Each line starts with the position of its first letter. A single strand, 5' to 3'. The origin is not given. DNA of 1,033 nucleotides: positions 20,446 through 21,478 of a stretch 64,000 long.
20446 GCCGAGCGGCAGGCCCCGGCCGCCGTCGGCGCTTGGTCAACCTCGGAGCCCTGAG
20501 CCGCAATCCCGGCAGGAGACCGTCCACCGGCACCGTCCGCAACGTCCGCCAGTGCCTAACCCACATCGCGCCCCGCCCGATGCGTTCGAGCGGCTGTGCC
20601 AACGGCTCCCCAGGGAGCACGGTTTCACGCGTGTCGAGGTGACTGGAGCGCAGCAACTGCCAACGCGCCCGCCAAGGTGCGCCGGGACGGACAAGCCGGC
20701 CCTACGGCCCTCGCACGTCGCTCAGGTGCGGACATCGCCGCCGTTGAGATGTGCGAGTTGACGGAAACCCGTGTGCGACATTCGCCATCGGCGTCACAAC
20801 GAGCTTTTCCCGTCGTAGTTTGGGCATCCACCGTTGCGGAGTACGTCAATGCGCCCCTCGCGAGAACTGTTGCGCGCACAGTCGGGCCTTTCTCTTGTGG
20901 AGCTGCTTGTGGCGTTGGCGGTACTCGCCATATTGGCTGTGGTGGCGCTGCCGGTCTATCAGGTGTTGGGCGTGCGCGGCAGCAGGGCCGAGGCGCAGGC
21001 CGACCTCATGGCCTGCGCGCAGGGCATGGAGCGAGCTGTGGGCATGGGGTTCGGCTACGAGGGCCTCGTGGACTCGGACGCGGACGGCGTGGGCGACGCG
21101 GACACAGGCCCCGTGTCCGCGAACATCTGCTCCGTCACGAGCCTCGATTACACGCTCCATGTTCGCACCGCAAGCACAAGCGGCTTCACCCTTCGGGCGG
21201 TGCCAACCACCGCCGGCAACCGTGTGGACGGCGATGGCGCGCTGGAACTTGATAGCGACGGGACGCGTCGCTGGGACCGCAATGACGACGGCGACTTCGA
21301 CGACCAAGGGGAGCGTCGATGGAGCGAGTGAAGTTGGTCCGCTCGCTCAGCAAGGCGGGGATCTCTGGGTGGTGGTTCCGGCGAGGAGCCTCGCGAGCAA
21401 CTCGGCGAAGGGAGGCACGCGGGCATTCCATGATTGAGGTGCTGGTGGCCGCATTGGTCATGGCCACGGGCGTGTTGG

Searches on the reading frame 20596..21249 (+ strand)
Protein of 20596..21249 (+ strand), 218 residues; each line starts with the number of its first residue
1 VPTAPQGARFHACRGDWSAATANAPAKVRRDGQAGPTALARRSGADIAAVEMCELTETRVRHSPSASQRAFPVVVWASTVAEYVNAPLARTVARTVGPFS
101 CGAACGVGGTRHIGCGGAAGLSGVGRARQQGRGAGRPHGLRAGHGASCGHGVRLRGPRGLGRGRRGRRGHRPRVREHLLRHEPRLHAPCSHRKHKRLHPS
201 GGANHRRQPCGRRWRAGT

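Call 62: search_protein_families(library=pfam, proteins=[window:20596-21249:+], max_evalue=0.1)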
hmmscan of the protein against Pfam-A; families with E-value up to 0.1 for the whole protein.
window:20596-21249:+ (218 aa): 0 families

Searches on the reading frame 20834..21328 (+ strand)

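Call 62: search_protein_families(library=pfam, proteins=[window:20834-21328:+], max_evalue=0.1)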
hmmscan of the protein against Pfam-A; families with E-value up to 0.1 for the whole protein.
window:20834-21328:+ (165 aa): 2 families
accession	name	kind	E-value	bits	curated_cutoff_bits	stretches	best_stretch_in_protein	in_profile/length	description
PF16732.10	ComP_DUS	-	2.3e-09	38.4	27.3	1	40-127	1-77/87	Type IV minor pilin ComP, DNA uptake sequence receptor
PF07963.17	N_methyl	-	1.2e-06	28.3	21.2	1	14-39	2-27/27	Prokaryotic N-terminal methylation motif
